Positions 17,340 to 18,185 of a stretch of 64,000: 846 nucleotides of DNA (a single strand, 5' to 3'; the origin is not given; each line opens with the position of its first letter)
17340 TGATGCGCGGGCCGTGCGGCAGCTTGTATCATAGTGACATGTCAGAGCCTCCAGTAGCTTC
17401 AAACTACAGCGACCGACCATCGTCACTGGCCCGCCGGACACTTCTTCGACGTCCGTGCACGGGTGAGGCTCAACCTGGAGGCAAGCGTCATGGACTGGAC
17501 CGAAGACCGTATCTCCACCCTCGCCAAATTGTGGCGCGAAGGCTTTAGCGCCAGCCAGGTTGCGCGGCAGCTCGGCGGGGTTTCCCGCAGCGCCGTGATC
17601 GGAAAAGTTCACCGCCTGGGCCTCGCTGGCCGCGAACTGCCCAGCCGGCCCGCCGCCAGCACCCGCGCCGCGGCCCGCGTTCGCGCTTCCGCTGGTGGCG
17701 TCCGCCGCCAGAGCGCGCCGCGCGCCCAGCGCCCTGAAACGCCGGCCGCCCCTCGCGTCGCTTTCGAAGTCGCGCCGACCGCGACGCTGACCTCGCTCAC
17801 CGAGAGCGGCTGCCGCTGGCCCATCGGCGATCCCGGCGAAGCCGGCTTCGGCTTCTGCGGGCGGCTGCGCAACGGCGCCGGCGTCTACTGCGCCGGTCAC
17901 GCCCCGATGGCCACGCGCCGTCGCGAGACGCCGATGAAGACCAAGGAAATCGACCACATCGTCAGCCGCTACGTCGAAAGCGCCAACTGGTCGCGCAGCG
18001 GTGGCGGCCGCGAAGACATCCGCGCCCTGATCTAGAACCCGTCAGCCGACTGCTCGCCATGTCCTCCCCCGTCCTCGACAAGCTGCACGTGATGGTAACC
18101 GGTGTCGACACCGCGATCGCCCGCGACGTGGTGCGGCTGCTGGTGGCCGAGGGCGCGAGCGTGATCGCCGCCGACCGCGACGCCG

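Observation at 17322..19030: Top candidate: GcrA-paralog operon with a CtrA box, a pseudo-SDR gene and an 82-aa gene, a possible undescribed cell-cycle or epigenetic regulatory module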

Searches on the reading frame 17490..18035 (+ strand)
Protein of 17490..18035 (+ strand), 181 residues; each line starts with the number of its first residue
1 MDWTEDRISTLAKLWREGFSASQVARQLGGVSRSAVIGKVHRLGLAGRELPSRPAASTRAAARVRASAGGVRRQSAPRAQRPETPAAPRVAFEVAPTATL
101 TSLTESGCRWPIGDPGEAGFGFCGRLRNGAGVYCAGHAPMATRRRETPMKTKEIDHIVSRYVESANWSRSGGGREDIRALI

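Call 5: search_protein_families(library=pfam, proteins=[window:17490-18032:+], max_evalue=0.1)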
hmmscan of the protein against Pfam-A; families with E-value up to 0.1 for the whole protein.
window:17490-18032:+ (181 aa): 4 families
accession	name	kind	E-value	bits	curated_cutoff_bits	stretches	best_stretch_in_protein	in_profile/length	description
PF07750.17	GcrA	-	1.1e-44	153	26.9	1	1-147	1-150/155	GcrA cell cycle regulator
PF13384.12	HTH_23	-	0.007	16.6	24.6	1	11-36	10-34/50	Homeodomain-like domain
PF18024.7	HTH_50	-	0.011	15.8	27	1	20-45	25-49/50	Helix-turn-helix domain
PF02796.21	HTH_7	-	0.071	13.7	23.8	0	5-35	8-37/45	Helix-turn-helix domain of resolvase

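Call 6: search_protein_families(library=ncbifam, proteins=[window:17490-18032:+], max_evalue=0.1)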
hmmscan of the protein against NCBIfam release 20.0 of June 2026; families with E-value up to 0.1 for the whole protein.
window:17490-18032:+ (181 aa): 1 family
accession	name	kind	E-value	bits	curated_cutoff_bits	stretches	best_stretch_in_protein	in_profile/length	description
NF050816.1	sig70cofacGcrA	equivalog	2.1e-43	148.6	280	1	1-147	1-155/173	cell cycle sigma 70 cofactor GcrA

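Call 7: find_encoding_contigs(protein=window:17490-18035:+, flank=10000, max_places=6)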
Protein window:17490-18035:+ (181 aa): 4 contigs read that carry it; 4 places shown.
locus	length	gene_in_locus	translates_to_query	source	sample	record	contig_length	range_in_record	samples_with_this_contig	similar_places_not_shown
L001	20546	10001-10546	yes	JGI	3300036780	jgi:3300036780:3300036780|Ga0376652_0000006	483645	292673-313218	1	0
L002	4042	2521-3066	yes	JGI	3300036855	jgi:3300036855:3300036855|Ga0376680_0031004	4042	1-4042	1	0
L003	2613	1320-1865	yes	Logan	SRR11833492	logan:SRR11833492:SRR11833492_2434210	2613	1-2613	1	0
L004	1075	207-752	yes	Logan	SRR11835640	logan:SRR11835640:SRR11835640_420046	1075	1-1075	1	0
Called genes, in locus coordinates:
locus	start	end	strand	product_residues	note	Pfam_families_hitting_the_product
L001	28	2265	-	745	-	PF00521:DNA_topoisoIV, PF03989:DNA_gyraseA_C (weak)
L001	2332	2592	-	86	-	PF09834:DUF2061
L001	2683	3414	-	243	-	PF11967:RecO_N, PF02565:RecO_C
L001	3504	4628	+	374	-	-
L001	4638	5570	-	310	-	PF00009:GTP_EFTU (faint), PF00350:Dynamin_N (faint), PF01926:MMR_HSR1, PF02421:FeoB_N (weak), PF03193:RsgA_GTPase (faint), PF10662:PduV-EutP (weak), PF07650:KH_2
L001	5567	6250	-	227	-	PF14622:Ribonucleas_3_3, PF00636:Ribonuclease_3, PF00035:dsrm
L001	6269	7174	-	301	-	PF10502:Peptidase_S26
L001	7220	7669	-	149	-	PF01648:ACPS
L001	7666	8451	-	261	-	PF03740:PdxJ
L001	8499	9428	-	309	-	PF12625:Arabinose_bd, PF00165:HTH_AraC (faint), PF12833:HTH_18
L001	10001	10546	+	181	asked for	PF07750:GcrA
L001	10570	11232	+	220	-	PF00106:adh_short (weak)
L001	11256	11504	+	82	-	-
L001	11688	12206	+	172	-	PF13191:AAA_16 (faint), PF13671:AAA_33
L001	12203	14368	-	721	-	PF01966:HD, PF13328:HD_4, PF04607:RelA_SpoT, PF02824:TGS, PF19296:RelA_AH, PF28438:RelA_RIS, PF01842:ACT (weak), PF13291:ACT_4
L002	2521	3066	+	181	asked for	PF07750:GcrA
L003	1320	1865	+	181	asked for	PF07750:GcrA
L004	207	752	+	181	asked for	PF07750:GcrA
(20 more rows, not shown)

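Call 11: search_solved_structures(query=window:17490-18032:+, max_evalue=1, show_alignments=3)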
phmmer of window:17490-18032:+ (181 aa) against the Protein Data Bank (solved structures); distinct sequences matched with E-value up to 1: 4.
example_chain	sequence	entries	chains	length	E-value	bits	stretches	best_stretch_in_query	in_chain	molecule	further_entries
7ye1_G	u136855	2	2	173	4.3e-35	124.9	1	1-152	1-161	Cell cycle regulatory protein GcrA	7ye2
5yiu_A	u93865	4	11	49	5.7e-17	65.8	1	1-45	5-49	Cell cycle regulatory protein GcrA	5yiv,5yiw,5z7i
5yix_B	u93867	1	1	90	1.4e-11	48.3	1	87-152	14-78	Cell cycle regulatory protein GcrA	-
2lvs_A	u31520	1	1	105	0.078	16.5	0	4-45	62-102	Putative uncharacterized protein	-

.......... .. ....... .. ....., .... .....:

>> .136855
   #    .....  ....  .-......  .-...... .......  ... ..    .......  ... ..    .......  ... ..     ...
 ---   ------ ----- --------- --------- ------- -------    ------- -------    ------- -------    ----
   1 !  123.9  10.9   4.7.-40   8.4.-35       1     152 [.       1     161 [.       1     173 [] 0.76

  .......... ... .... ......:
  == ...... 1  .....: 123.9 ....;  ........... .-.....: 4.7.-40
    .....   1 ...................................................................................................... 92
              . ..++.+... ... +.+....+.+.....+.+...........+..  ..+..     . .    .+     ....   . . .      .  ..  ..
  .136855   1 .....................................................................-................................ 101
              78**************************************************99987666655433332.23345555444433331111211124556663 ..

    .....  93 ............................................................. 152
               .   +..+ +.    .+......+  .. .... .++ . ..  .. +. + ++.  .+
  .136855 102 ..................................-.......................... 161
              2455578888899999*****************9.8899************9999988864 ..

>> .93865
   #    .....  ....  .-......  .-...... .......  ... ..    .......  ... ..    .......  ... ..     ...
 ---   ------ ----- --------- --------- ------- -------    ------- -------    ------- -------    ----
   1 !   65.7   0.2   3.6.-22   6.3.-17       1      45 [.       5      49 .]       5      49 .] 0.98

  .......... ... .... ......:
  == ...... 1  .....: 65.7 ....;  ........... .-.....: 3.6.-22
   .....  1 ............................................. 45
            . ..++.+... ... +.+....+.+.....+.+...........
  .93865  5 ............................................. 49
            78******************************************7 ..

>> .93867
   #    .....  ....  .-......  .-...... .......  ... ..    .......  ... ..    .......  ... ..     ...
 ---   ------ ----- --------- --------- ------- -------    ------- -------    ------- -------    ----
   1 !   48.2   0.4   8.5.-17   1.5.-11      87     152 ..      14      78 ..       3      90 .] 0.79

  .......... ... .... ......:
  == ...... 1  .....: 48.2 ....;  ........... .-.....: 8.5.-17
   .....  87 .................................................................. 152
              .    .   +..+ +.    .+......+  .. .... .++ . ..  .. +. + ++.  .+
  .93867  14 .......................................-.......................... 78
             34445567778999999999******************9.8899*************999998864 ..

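Call 16: find_related_loci(query=window:17490-18032:+, collection=genome_contigs, flank=6000)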
Query window:17490-18032:+ (181 aa) in genome_contigs; peptide patterns used: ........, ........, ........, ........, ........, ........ (x = any residue, [..] = any of these).
599 stretches matched a pattern (row limit reached: there are more); 130 encode a relative of the query (tblastn E <= 1e-3); the best 80 are kept; 80 distinct loci.
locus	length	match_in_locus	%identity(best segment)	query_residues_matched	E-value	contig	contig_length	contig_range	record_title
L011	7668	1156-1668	70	1-170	5e-76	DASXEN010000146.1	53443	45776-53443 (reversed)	MAG TPA_asm: Caulobacteraceae bacterium isolate SMAG_U5113 k141_2885648, whole genome shotgun sequence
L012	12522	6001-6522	67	1-172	1e-72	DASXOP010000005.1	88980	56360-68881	MAG TPA_asm: Caulobacteraceae bacterium isolate SMAG_U5385 k141_1786783, whole genome shotgun sequence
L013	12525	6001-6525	66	1-172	1e-70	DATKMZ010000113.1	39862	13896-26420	MAG TPA_asm: Caulobacteraceae bacterium isolate SMAG_U14724 k141_555117, whole genome shotgun sequence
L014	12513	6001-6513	67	1-172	3e-70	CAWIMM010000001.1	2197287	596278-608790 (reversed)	MAG: uncultured proteobacterium isolate MFD05377.bin.2.126 genome assembly, contig: contig_52809, whole genome shotgun s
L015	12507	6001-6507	66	1-167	1e-68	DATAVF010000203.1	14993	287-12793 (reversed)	MAG TPA_asm: Caulobacteraceae bacterium isolate SMAG_U5592 k141_442065, whole genome shotgun sequence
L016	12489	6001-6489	68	1-164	7e-65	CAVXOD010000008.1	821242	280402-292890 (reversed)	MAG: uncultured proteobacterium isolate MFD01872.bin.2.30 genome assembly, contig: contig_156682, whole genome shotgun s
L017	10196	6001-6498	64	1-163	4e-64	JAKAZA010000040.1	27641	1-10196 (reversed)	MAG: Proteobacteria bacterium isolate ZJ1.bin15 NODE_2080_length_27641_cov_1.464273, whole genome shotgun sequence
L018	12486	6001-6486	63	9-171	2e-63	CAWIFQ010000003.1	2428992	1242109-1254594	MAG: uncultured proteobacterium isolate MFD01872.bin.2.225 genome assembly, contig: contig_40308, whole genome shotgun s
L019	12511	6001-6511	66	1-171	2e-56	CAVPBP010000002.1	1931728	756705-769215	MAG: uncultured proteobacterium isolate MFD00008.bin.2.1 genome assembly, contig: contig_29232, whole genome shotgun seq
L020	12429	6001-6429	57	1-143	3e-41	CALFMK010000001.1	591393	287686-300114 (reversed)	MAG TPA_asm: uncultured bacterium isolate SRR6231188_bin.80_CONCOCT_v1.1_MAG genome assembly, contig: ERZ650241.1, whole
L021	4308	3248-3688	53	1-147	1e-40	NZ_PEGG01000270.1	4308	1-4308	Caulobacter sp. B11 tig00000587, whole genome shotgun sequence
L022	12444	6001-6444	51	1-152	8e-41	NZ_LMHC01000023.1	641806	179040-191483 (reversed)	Caulobacter sp. Root655 contig_5, whole genome shotgun sequence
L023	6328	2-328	63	70-180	2e-40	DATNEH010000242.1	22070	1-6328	MAG TPA_asm: Caulobacteraceae bacterium isolate SMAG_U11263 k141_3437411, whole genome shotgun sequence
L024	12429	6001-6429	52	1-152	5e-40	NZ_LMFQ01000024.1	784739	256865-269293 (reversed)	Caulobacter sp. Root1455 contig_7, whole genome shotgun sequence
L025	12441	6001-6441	51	1-147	4e-39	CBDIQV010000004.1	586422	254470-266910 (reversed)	MAG: Caulobacteraceae bacterium isolate NI882-mx-bin13 genome assembly, contig: N-N882-C213, whole genome shotgun sequen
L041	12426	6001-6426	51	1-144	5e-37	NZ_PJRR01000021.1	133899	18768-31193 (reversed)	Caulobacter vibrioides strain DSM 9893 CVUC21, whole genome shotgun sequence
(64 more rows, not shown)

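Call 34: search_protein_representatives(protein=window:17490-18032:+)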
Query: 181 residues. Proteins with E-value up to 0.001 (for the whole library): 20981; up to 1e-10: 7157; up to 1e-30: 21. The best 150 are listed.
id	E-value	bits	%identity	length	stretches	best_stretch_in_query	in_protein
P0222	4.1e-57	209.6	62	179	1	1-166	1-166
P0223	2.4e-56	207.1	61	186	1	1-171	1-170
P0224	3.1e-43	164.5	62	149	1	1-143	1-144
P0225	4.5e-43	163.9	46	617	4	3-89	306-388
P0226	4.7e-42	160.6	68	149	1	28-165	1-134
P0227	1.3e-36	142.8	53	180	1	1-164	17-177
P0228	1.6e-35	139.3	55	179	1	1-145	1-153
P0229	6.7e-35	137.3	51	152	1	14-161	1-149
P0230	1.4e-33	133.1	48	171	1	1-147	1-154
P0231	6.7e-33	130.8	53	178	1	1-148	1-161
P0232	1.5e-32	129.6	46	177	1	2-155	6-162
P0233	2.4e-32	129.0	49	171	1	1-145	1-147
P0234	4.0e-32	128.3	43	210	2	2-143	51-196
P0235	7.3e-32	127.4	52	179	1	3-150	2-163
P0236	8.0e-32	127.3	50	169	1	1-142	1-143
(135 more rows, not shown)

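Call 58: list_cluster_members(proteins=[L041:6001-6501:+, L041:6561-6767:+])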
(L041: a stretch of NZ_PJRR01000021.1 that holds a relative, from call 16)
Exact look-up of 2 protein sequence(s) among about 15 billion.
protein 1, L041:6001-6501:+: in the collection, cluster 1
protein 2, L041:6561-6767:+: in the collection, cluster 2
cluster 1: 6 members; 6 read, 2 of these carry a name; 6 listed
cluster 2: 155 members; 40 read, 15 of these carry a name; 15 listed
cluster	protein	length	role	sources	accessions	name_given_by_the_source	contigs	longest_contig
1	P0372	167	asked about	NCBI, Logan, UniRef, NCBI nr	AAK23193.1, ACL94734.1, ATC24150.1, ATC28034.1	GcrA cell cycle regulator [Caulobacter vibrioides] | GcrA cell cycle regulator n=2 Tax=Caulobacter vibrioides TaxID=155892 RepID=Q9A8Y6_CAUVC | GcrA family cell cycle regulator [Caulobacter vibrioides]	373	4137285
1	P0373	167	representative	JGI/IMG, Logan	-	GcrA cell cycle regulator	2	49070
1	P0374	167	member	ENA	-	-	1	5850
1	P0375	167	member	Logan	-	-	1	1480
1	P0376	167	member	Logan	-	-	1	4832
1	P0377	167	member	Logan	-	-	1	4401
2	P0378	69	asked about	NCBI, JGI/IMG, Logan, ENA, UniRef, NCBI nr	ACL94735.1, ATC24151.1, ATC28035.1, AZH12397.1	hypothetical protein EIB18_06505 [Caulobacter vibrioides] | hypothetical protein | Uncharacterized protein n=1 Tax=Caulobacter vibrioides (strain NA1000 / CB15N) ...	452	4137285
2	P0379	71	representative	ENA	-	-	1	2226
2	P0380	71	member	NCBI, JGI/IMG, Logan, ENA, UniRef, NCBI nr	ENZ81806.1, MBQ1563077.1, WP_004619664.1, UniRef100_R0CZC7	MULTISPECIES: hypothetical protein [Caulobacter] | hypothetical protein | Uncharacterized protein n=1 Tax=Caulobacter vibrioides OR37 TaxID=1292034 ...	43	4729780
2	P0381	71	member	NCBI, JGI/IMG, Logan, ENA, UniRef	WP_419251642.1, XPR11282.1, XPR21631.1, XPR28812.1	hypothetical protein ACN2C6_09805 [Caulobacter sp. ErkDOM-YI] | hypothetical protein | hypothetical protein n=1 Tax=unclassified Caulobacter TaxID=2648921 RepID=UPI003AF67C89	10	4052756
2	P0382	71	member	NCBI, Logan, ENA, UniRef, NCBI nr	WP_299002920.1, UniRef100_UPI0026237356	hypothetical protein [uncultured Caulobacter sp.] | hypothetical protein n=1 Tax=uncultured Caulobacter sp. TaxID=158749 RepID=UPI0026237356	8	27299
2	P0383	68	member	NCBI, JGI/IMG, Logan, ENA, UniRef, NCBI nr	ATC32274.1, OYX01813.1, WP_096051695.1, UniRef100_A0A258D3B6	MAG: hypothetical protein B7Z12_13350 [Caulobacter vibrioides] | hypothetical protein | Uncharacterized protein n=1 Tax=Caulobacter vibrioides TaxID=155892 RepID=A0A258D3B6_CAUVI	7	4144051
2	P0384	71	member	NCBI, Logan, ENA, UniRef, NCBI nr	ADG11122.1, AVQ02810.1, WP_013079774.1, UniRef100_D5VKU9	hypothetical protein B7G68_13675 [Caulobacter segnis] | Uncharacterized protein n=2 Tax=Caulobacter segnis TaxID=88688 RepID=D5VKU9_CAUST | hypothetical protein [Caulobacter segnis]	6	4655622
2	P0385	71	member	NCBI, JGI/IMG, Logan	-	hypothetical protein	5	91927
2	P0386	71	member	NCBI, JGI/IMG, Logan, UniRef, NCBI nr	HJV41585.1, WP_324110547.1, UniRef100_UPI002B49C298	hypothetical protein [Caulobacter sp.] | hypothetical protein n=1 Tax=Caulobacter sp. TaxID=78 RepID=UPI002B49C298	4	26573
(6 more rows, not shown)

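Call 75: search_protein_families(library=phrogs, proteins=[window:17490-18032:+, L041:6561-6767:+], max_evalue=0.01)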
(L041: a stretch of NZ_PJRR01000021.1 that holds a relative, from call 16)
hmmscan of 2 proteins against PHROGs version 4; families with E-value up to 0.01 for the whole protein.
window:17490-18032:+ (181 aa): 3 families
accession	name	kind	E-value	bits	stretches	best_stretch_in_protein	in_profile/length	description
phrog_16311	-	unknown function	3.1e-22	80.4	1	2-146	4-148/151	-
phrog_12262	-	unknown function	6.7e-16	59.6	1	2-153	8-174/182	-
phrog_323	-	transcription regulation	0.0017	19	1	3-49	149-194/319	transcriptional regulator, D5-like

L041:6561-6767:+ (69 aa): 0 families
